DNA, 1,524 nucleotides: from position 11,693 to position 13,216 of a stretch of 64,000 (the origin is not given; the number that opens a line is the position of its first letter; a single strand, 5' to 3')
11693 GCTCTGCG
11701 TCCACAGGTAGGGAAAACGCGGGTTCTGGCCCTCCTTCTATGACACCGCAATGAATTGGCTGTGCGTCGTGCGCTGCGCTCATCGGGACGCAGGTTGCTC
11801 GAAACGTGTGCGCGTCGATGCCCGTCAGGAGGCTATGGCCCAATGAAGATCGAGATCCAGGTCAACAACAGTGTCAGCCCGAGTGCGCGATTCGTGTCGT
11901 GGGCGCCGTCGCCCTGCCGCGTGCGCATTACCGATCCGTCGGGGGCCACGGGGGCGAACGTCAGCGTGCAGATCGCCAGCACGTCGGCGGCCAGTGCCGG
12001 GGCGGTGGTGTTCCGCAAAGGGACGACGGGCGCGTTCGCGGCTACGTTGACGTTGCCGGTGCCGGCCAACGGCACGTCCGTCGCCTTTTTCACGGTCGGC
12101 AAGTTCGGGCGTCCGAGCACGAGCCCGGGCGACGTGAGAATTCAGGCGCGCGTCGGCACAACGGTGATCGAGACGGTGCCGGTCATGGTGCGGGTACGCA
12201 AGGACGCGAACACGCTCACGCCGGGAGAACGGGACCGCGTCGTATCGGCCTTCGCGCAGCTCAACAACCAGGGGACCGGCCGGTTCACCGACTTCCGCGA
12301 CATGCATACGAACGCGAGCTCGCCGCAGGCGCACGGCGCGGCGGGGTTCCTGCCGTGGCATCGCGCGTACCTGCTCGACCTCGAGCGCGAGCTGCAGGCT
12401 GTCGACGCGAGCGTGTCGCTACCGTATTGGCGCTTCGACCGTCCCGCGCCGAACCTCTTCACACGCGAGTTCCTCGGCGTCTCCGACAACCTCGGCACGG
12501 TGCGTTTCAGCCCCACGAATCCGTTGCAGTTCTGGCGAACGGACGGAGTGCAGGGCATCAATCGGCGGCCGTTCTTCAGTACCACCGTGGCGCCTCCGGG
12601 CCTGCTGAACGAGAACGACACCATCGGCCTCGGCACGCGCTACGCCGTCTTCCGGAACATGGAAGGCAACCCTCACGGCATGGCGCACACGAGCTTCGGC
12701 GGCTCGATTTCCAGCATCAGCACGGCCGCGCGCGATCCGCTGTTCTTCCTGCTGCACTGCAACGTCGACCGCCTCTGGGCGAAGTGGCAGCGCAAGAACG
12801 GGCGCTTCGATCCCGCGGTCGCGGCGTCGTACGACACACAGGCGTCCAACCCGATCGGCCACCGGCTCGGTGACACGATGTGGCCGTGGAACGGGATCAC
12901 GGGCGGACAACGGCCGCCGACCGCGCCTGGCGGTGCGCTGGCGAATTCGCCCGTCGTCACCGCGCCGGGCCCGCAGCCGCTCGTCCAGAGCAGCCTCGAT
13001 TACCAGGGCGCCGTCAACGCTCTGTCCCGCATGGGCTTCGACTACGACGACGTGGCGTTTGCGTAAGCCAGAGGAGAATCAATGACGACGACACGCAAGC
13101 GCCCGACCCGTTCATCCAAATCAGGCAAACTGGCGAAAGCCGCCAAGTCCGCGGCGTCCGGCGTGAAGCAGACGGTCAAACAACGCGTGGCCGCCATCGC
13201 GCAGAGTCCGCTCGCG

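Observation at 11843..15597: Tyrosinase operon with an unconventional putative copper-delivery pair instead of a MelC1-type chaperone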

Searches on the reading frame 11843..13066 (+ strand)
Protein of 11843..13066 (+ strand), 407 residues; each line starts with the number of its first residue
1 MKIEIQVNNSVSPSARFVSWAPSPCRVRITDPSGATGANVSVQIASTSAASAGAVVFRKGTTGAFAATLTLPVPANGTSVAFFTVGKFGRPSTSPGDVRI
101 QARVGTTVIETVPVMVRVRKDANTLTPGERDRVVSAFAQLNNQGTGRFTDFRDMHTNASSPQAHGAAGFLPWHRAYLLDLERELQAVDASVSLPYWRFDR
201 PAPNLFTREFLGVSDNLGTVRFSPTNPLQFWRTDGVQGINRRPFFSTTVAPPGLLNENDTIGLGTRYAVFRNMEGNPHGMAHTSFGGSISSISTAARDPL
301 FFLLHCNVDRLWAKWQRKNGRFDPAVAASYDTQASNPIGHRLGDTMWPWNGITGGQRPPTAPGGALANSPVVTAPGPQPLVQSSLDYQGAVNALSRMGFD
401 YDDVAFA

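Call 3: search_protein_families(library=pfam, proteins=[window:11843-13066:+], max_evalue=0.1)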
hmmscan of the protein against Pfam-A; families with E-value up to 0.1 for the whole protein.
window:11843-13066:+ (407 aa): 1 family
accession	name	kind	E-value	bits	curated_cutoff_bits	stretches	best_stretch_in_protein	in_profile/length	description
PF00264.25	Tyrosinase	-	1.2e-33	117.8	22.6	2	271-318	167-214/214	Common central domain of tyrosinase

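Call 4: search_protein_families(library=ncbifam, proteins=[window:11843-13066:+], max_evalue=0.1)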
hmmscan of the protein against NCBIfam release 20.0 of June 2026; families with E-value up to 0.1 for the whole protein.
window:11843-13066:+ (407 aa): 2 families
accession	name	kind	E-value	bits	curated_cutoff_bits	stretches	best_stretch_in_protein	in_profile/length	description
NF047834.1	TyrosinaseMelC2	equivalog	7.8e-28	97.5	450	2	117-214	2-107/272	tyrosinase MelC2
NF041220.1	BagH_FevF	exception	2.7e-19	69.4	630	2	115-216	1-113/305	bagremycin/ferroverdin biosynthesis o-aminophenol oxidase BagH/FevF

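Call 15: find_homologous_proteins(query=window:11843-13066:+, max_evalue=0.001)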
Query window:11843-13066:+ (407 aa): 2841 proteins with E <= 0.001 among 8000 candidates; the best 120 are listed.
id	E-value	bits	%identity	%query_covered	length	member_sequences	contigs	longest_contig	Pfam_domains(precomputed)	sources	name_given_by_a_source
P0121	3.5e-274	927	100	100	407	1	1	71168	PF00264.26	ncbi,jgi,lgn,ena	ncbi:MAG TPA: tyrosinase family protein [Thermoanaerobaculia bacterium]|jgi:tyrosinase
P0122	2.6e-257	871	94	100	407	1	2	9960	PF00264.26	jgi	jgi:tyrosinase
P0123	5.8e-227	771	80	100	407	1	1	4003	PF00264.26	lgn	-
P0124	4.7e-224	762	80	100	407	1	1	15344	PF00264.26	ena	-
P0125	8.4e-223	758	81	100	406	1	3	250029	PF00264.26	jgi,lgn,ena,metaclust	metaclust:\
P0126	4.5e-221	752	79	100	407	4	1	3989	PF00264.26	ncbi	-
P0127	8.9e-221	751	79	100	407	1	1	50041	PF00264.26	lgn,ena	-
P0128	1.2e-218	744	78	100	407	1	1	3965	PF00264.26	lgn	-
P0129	2.1e-218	743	79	100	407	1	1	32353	PF00264.26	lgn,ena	-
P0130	4.0e-218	742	79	100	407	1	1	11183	PF00264.26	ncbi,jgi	jgi:tyrosinase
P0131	5.9e-218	742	79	100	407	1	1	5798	PF00264.26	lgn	-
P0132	6.1e-218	742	79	100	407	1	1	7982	PF00264.26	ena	-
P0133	1.2e-217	741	77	100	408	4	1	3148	PF00264.26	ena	-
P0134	1.9e-217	740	79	100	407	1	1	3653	PF00264.26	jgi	jgi:tyrosinase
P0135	1.0e-216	738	78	100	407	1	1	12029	PF00264.26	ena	-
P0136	4.2e-215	732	77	100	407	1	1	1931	PF00264.26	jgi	jgi:tyrosinase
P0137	5.8e-215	732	78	99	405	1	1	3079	PF00264.26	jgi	jgi:tyrosinase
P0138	8.8e-215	731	78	100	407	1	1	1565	PF00264.26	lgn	-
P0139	1.0e-214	731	76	100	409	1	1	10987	PF00264.26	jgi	jgi:tyrosinase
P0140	1.3e-214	731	77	100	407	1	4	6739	PF00264.26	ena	-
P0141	1.4e-214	731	77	100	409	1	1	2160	PF00264.26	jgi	jgi:tyrosinase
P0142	1.5e-214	730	77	100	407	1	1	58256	PF00264.26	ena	-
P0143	1.5e-214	730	76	100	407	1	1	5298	PF00264.26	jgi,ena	jgi:tyrosinase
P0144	2.1e-214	730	77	99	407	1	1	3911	PF00264.26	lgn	-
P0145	2.3e-214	730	77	100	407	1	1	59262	PF00264.26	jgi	jgi:tyrosinase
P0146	2.5e-214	730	76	100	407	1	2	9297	PF00264.26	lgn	-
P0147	4.9e-214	729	77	100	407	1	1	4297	PF00264.26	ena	-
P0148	8.4e-214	728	77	100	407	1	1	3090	PF00264.26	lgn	-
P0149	9.6e-214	728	77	100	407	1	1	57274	PF00264.26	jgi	jgi:tyrosinase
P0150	3.4e-213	726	76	100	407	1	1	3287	PF00264.26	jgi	jgi:tyrosinase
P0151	4.9e-213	725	78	100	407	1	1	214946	PF00264.26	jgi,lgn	jgi:tyrosinase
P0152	8.1e-213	725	76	100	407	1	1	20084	PF00264.26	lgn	-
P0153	3.9e-212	722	77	100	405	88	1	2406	PF00264.26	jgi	jgi:tyrosinase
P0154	4.0e-212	722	76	100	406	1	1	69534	PF00264.26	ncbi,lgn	-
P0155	5.1e-212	722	76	100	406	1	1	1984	PF00264.26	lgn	-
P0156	5.1e-212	722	77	100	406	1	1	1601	PF00264.26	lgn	-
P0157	8.0e-212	721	77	100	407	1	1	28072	PF00264.26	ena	-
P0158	2.3e-211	720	77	100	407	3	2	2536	PF00264.26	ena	-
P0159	4.3e-211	719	75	100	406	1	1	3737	PF00264.26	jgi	jgi:tyrosinase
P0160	5.2e-211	719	76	99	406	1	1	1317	PF00264.26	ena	-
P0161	6.9e-211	718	76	100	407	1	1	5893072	PF00264.26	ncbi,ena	-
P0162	1.4e-210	717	76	100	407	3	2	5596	PF00264.26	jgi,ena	jgi:tyrosinase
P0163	3.1e-210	716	75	100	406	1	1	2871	PF00264.26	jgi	jgi:tyrosinase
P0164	3.6e-210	716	76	100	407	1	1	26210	PF00264.26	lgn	-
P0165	5.5e-210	715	74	100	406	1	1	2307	PF00264.26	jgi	jgi:tyrosinase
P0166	1.2e-209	714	75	100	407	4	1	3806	PF00264.26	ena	-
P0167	1.6e-209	714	76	100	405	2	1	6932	PF00264.26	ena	-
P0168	1.7e-209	714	76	100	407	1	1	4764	PF00264.26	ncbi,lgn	ncbi:MAG: tyrosinase family protein [Candidatus Binatia bacterium]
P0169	2.4e-209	713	75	100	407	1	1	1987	PF00264.26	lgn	-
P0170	3.4e-209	713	76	100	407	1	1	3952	PF00264.26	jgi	jgi:tyrosinase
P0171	5.0e-209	712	76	100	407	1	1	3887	PF00264.26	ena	-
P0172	5.3e-209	712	75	100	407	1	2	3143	PF00264.26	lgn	-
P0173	5.4e-209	712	75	100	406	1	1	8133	PF00264.26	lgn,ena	-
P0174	5.8e-209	712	75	100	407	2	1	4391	PF00264.26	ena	-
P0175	7.6e-209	712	75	100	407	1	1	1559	PF00264.26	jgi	jgi:tyrosinase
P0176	8.2e-209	712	75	100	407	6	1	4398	PF00264.26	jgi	jgi:tyrosinase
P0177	1.0e-208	711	74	100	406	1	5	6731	PF00264.26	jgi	jgi:tyrosinase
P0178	1.0e-208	711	75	100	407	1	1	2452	PF00264.26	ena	-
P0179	1.3e-208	711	75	100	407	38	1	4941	PF00264.26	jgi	-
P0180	3.6e-208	709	76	100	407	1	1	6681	PF00264.26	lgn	-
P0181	5.5e-208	709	74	100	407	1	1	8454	PF00264.26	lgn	-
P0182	6.1e-208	709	74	100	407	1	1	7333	PF00264.26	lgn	-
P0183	6.7e-208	709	74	100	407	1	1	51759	PF00264.26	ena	-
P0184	7.6e-208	708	74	100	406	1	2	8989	PF00264.26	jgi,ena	-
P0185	8.0e-208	708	75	100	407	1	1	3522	PF00264.26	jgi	jgi:tyrosinase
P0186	1.1e-207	708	74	100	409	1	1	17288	PF00264.26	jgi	jgi:tyrosinase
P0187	1.1e-207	708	74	100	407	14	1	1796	PF00264.26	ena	-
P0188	1.4e-207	708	74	100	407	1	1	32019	PF00264.26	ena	-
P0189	2.3e-207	707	74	100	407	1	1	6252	PF00264.26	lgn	-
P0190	2.6e-207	707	74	100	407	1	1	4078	PF00264.26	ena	-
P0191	2.7e-207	707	75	100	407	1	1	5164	PF00264.26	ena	-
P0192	2.9e-207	706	74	100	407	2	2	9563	PF00264.26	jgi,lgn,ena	-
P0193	3.1e-207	706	74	100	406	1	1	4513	PF00264.26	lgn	-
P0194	3.4e-207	706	75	100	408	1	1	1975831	PF00264.26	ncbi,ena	-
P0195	4.1e-207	706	75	100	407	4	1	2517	PF00264.26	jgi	jgi:tyrosinase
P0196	6.4e-207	705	74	100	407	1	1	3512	PF00264.26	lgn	-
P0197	9.2e-207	705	74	100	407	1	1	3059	PF00264.26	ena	-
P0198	9.5e-207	705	75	99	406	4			PF00264.26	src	-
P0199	1.4e-206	704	74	100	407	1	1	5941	PF00264.26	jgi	jgi:tyrosinase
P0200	1.6e-206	704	73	100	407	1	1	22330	PF00264.26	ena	-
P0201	2.8e-206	703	74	100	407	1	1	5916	PF00264.26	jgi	jgi:tyrosinase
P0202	6.6e-206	702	74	100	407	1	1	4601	PF00264.26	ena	-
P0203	6.7e-206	702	73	100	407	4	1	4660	PF00264.26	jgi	jgi:tyrosinase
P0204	6.7e-206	702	73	100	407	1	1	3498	PF00264.26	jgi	-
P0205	7.5e-206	702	73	100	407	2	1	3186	PF00264.26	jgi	-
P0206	7.7e-206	702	74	100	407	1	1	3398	PF00264.26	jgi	jgi:tyrosinase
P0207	7.7e-206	702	73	100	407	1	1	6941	PF00264.26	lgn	-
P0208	1.3e-205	701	73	100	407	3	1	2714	PF00264.26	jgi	jgi:tyrosinase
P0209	1.4e-205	701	74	100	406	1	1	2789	PF00264.26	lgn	-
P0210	1.5e-205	701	74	100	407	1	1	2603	PF00264.26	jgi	jgi:tyrosinase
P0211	1.9e-205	700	74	99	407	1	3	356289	PF00264.26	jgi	jgi:tyrosinase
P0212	1.9e-205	700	74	100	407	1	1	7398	PF00264.26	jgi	jgi:tyrosinase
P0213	2.7e-205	700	73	100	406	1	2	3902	PF00264.26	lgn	-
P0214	2.9e-205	700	73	100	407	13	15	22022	PF00264.26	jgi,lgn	jgi:tyrosinase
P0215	3.0e-205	700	74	100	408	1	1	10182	PF00264.26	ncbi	ncbi:MAG: tyrosinase family protein [Gammaproteobacteria bacterium]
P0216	3.1e-205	700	74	100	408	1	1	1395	PF00264.26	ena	-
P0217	5.3e-205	699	73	100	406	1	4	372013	PF00264.26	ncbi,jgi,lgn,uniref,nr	ncbi:tyrosinase family protein [Bradyrhizobium sp. AUGA SZCCT0240]|jgi:tyrosinase|uniref:tyrosinase 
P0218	5.8e-205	699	74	100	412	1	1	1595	PF00264.26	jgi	jgi:tyrosinase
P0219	7.3e-205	699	74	99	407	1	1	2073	PF00264.26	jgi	jgi:tyrosinase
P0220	7.9e-205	698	73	100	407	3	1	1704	PF00264.26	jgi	jgi:tyrosinase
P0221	1.2e-204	698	73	100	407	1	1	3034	PF00264.26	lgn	-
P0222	1.2e-204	698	73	100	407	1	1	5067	PF00264.26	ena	-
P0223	1.5e-204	698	73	100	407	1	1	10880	PF00264.26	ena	-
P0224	2.7e-204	697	73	100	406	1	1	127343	PF00264.26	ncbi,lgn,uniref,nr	ncbi:tyrosinase family protein [Bradyrhizobium sp. AUGA SZCCT0160]|uniref:tyrosinase family protein 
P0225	2.9e-204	697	74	100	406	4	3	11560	PF00264.26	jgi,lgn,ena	jgi:tyrosinase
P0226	2.9e-204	697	73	100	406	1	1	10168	PF00264.26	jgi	jgi:tyrosinase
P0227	4.1e-204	696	74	100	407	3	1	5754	PF00264.26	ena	-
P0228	4.3e-204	696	74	100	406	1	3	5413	PF00264.26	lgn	-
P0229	6.1e-204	696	73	99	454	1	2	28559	PF00264.26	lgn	-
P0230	7.2e-204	695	74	100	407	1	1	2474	PF00264.26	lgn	-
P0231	7.3e-204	695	73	100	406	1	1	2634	PF00264.26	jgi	-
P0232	7.9e-204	695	73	100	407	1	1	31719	PF00264.26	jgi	jgi:tyrosinase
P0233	8.5e-204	695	74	100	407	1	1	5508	PF00264.26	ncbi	-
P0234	1.1e-203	695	73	100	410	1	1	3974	PF00264.26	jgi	jgi:tyrosinase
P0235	1.2e-203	695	74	99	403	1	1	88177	PF00264.26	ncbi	ncbi:MAG: tyrosinase family protein [Gammaproteobacteria bacterium]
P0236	1.3e-203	694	73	100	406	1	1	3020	PF00264.26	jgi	-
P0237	1.4e-203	694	72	100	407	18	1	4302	PF00264.26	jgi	jgi:tyrosinase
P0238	1.6e-203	694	74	100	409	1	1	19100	PF00264.26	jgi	jgi:tyrosinase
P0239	1.7e-203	694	75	100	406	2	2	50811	PF00264.26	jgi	jgi:tyrosinase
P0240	1.8e-203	694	73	100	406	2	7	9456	PF00264.26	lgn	-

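Call 20: search_protein_families(library=padloc, proteins=[window:11843-13066:+], max_evalue=0.1)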
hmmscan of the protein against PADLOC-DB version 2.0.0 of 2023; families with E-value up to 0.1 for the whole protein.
window:11843-13066:+ (407 aa): 0 families

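Call 29: predict_structure(alignment_id=A2)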
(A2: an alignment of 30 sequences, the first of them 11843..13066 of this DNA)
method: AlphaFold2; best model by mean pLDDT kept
length: 407 residues; sequences in the alignment: 30
mean_pLDDT: 47.5   pTM: 0.44
mean pLDDT of the five models: 47.5, 46.8, 46.8, 44.8, 40.1
residues with pLDDT >= 90: 19; 70-90: 57; 50-70: 74; < 50: 257
segments of 3 or more residues with pLDDT < 50: 9-21, 142-175, 196-317, 320-407
pLDDT, mean of each block of 10 residues (from residue 1): 68 34 73 87 88 75 80 89 67 70 90 68 60 55 43 38 36 50 64 51 36 25 27 24 30 39 42 37 32 34 41 46 35 27 22 21 22 23 23 36 34
secondary structure, 60 per line:
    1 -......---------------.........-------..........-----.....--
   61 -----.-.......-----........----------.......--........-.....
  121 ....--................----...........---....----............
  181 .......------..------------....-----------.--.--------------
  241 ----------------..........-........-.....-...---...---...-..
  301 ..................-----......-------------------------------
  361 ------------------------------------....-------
elements in order: E2-7 E23-31 E39-48 E54-58 E68-74 E80-87 E98-104 E107-114 E116-121 H127-142 H147-157 H161-164 H169-187 H208-211 H257-266 H268-275 H277-281 H299-318 H324-329 E397-400
